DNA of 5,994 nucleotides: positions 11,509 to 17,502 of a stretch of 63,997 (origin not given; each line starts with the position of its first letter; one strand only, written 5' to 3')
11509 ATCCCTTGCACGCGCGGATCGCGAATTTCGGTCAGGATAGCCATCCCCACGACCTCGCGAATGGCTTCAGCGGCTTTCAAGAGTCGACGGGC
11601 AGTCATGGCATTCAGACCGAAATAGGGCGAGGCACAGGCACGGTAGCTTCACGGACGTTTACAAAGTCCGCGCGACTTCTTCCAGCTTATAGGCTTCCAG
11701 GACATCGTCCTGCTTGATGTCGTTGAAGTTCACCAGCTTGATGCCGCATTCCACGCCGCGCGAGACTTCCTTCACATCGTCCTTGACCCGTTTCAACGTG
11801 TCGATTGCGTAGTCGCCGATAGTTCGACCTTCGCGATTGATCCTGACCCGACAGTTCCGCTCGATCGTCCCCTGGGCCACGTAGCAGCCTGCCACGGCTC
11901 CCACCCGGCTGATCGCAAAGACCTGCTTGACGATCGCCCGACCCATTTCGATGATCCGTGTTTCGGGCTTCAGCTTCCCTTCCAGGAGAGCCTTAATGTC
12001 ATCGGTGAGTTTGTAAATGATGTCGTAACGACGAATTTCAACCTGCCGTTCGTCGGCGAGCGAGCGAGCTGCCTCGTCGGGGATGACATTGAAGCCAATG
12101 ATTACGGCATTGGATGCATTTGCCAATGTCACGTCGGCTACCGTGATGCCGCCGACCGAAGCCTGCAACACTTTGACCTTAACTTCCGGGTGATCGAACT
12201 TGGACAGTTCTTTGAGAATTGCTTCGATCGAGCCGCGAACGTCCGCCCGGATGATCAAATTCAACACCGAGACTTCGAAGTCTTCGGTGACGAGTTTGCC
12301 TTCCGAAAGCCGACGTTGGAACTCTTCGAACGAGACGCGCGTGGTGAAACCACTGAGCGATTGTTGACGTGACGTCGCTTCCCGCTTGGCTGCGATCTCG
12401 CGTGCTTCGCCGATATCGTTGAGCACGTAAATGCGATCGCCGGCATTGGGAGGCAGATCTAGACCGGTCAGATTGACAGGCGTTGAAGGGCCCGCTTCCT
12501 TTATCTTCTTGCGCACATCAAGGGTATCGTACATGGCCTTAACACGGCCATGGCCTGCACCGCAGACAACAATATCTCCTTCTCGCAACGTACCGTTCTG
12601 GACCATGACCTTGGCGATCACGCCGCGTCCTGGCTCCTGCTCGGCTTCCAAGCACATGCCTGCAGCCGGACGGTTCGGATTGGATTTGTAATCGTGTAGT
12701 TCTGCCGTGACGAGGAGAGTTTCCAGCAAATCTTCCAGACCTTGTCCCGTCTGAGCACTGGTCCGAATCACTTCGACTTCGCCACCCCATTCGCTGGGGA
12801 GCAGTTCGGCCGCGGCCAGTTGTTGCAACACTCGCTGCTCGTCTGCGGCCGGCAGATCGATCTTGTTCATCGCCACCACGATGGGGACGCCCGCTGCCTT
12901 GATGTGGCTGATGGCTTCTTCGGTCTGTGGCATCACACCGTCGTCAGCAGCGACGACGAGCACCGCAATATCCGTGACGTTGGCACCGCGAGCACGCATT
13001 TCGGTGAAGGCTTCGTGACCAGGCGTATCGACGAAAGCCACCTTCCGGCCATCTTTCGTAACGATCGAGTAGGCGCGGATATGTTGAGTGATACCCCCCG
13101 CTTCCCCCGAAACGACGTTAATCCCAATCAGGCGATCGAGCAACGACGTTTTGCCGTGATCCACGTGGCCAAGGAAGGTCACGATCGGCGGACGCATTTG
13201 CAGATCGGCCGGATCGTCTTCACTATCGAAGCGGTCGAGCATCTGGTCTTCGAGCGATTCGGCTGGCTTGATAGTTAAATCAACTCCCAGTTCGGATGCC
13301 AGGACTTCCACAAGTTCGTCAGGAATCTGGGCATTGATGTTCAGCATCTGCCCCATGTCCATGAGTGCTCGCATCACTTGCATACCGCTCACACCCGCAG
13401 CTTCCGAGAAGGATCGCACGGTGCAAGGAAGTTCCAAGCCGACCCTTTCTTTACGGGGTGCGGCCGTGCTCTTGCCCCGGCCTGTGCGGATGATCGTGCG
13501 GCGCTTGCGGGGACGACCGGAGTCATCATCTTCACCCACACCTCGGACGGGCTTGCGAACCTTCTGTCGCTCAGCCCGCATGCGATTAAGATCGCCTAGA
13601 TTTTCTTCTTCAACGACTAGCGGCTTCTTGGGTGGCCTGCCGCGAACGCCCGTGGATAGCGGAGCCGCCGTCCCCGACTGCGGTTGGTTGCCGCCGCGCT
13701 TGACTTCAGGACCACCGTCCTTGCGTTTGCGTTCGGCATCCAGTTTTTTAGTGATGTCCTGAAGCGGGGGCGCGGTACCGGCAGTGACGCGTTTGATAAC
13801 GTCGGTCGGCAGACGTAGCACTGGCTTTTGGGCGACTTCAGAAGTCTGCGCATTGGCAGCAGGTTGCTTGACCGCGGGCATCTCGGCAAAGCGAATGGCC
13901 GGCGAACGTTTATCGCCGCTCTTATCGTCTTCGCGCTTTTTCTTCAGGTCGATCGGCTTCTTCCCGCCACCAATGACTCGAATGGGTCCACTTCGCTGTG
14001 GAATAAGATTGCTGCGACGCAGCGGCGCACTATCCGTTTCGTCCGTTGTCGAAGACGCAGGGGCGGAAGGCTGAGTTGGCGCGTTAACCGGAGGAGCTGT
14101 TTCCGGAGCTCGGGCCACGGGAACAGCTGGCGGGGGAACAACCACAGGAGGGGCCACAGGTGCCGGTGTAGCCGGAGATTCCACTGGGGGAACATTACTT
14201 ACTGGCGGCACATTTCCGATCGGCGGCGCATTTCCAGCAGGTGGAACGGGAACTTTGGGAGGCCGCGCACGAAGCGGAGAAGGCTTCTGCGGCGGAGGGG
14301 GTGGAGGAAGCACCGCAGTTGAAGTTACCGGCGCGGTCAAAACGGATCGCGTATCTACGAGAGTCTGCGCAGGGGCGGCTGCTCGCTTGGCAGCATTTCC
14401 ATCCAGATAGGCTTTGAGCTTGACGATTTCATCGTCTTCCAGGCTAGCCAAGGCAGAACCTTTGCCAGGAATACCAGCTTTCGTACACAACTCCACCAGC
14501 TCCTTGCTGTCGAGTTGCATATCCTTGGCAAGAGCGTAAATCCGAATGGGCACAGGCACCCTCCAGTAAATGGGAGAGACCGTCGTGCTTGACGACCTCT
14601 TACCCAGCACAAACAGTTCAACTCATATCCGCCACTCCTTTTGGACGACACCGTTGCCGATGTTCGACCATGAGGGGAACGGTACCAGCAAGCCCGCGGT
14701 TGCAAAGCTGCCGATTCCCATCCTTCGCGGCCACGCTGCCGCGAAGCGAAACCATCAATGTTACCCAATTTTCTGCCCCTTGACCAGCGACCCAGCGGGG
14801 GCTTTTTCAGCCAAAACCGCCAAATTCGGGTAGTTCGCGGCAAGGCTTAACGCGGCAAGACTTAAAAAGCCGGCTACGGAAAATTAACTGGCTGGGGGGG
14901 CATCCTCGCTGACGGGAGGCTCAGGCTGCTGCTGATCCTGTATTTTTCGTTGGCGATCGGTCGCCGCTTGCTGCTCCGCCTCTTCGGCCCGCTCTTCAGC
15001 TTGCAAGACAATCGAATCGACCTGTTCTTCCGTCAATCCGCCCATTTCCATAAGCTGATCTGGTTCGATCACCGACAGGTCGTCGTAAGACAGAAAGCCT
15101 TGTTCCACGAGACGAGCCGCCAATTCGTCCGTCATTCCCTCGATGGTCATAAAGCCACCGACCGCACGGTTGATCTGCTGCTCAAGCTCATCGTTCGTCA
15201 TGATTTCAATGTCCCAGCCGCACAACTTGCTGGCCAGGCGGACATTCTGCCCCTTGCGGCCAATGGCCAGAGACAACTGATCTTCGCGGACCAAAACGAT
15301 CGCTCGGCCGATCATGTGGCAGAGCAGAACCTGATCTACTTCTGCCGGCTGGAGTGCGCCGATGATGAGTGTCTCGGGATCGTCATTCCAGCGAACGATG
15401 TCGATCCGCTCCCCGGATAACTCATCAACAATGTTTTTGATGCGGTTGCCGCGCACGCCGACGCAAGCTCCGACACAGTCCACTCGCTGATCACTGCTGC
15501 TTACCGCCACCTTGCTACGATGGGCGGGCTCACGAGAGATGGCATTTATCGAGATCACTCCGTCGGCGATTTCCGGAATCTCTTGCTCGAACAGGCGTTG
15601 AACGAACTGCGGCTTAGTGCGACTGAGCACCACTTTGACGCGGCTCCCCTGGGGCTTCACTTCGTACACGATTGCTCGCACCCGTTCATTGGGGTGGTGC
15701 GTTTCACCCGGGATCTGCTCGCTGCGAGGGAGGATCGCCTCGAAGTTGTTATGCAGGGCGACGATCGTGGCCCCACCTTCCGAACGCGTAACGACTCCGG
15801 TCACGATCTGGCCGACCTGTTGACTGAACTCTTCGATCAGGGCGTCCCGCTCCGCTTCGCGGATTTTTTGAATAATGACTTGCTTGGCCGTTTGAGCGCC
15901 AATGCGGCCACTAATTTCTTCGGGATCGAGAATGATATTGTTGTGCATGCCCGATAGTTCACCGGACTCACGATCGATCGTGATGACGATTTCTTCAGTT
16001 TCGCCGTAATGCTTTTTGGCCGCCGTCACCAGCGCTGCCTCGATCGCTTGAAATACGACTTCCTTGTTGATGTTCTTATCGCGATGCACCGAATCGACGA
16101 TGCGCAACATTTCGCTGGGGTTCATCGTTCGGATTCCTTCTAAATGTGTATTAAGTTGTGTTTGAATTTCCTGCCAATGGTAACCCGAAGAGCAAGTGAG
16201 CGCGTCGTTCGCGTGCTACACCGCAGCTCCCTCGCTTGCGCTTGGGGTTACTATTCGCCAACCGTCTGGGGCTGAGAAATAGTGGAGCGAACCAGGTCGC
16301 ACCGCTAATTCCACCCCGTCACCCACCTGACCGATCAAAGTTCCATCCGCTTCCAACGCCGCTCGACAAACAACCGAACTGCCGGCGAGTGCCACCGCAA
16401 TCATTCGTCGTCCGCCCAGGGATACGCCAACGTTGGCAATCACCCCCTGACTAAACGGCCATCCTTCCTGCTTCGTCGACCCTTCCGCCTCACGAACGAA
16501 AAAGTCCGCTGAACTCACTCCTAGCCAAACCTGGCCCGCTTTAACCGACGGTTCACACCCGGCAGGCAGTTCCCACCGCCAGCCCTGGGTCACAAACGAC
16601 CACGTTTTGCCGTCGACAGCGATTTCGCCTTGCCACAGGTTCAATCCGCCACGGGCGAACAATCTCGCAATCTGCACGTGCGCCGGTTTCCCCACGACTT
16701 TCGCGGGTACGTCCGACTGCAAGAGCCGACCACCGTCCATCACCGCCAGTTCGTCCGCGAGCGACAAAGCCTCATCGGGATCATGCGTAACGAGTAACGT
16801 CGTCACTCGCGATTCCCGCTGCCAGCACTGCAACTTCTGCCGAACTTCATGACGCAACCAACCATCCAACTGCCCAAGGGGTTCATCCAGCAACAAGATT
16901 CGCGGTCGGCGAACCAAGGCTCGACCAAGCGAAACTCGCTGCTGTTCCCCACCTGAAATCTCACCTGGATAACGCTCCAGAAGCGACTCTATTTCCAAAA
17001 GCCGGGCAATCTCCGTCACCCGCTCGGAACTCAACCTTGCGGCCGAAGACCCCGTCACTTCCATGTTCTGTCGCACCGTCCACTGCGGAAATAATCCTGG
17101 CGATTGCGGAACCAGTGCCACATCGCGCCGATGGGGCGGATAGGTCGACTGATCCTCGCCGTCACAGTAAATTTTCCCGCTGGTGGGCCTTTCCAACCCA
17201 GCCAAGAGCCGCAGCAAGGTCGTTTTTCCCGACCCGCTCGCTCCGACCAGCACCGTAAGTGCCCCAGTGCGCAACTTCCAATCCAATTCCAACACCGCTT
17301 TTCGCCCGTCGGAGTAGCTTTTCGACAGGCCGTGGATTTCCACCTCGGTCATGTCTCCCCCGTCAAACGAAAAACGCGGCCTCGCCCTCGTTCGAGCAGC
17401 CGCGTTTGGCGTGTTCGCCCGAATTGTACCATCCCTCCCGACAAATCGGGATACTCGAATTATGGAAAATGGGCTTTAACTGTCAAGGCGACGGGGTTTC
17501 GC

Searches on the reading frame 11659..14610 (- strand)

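Call 48: search_protein_families(library=pfam, proteins=[window:11659-14610:-], max_evalue=0.0001)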
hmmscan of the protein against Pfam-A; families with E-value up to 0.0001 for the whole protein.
window:11659-14610:- (983 aa): 10 families
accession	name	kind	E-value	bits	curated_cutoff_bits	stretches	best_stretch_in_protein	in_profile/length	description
PF00009.33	GTP_EFTU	-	1e-36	126.7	26.5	1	476-633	5-183/188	Elongation factor Tu GTP binding domain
PF11987.13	IF-2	-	2.6e-35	121.3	27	1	777-873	21-117/117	Translation-initiation factor 2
PF22042.2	EF-G_D2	-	3.4e-19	69.2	27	1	648-729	1-83/84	Elongation factor G domain 2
PF04760.21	IF2_N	-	2.8e-13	49.9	25.3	2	21-70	3-51/53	Translation initiation factor IF-2, N-terminal region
PF01926.29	MMR_HSR1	-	1.6e-11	44.7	21.9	1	477-583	2-113/113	50S ribosome-binding GTPase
PF03144.31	GTP_EFTU_D2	-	7e-07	30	30.3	0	904-961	1-60/73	Elongation factor Tu domain 2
PF02421.24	FeoB_N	-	1.2e-06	28.6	27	1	477-631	3-155/156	Ferrous iron transport protein B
PF00025.27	Arf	-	1.6e-05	24.9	22.3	1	478-633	18-171/174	ADP-ribosylation factor family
PF00071.28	Ras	-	1.9e-05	24.7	21.6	1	479-633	4-157/162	Ras family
PF03193.22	RsgA_GTPase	-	2.2e-05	24.8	30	0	539-632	17-104/174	RsgA GTPase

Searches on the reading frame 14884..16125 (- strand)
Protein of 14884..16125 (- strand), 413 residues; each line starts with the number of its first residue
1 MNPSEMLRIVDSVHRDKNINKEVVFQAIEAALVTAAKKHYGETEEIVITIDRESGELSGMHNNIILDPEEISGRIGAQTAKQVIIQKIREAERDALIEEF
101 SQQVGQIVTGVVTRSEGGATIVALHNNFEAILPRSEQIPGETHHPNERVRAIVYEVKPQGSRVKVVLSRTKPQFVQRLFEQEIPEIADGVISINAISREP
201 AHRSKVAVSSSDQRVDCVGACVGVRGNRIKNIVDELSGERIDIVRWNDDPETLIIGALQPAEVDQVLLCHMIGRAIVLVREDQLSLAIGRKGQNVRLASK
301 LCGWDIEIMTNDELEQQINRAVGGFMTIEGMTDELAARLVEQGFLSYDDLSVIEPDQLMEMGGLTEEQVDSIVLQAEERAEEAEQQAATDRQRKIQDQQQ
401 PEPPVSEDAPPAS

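Call 48: search_protein_families(library=pfam, proteins=[window:14884-16125:-], max_evalue=0.0001)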
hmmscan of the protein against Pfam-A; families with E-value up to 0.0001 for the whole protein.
window:14884-16125:- (413 aa): 6 families
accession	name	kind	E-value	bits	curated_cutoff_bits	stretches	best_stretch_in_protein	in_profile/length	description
PF13184.12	KH_5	-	3.4e-27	94.8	27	1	202-266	3-67/69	NusA-like KH domain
PF08529.16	NusA_N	-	8.9e-21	74.8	23.8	2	5-66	1-62/119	NusA N-terminal domain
PF14520.12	HHH_5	-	1.3e-08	35.6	27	1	326-377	5-56/57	Helix-hairpin-helix domain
PF23095.1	KH_NusA_C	-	4.1e-07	30.4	34.2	1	275-322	1-46/59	Transcription termination/antitermination protein NusA, KH domain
PF00013.35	KH_1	-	1.9e-05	24.7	21.5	0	216-257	9-52/66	KH domain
PF00575.29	S1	-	2.4e-05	25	22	1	102-163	2-69/74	S1 RNA binding domain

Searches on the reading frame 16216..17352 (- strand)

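Call 48: search_protein_families(library=pfam, proteins=[window:16216-17352:-], max_evalue=0.0001)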
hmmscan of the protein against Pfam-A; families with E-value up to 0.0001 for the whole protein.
window:16216-17352:- (378 aa): 2 families
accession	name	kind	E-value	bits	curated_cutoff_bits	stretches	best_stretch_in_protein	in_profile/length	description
PF00005.33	ABC_tran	-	6.9e-34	117.8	25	1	22-159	3-136/137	ABC transporter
PF13304.12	AAA_21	-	4.2e-06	27.5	27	0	32-53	1-22/304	AAA domain, putative AbiEii toxin, Type IV TA system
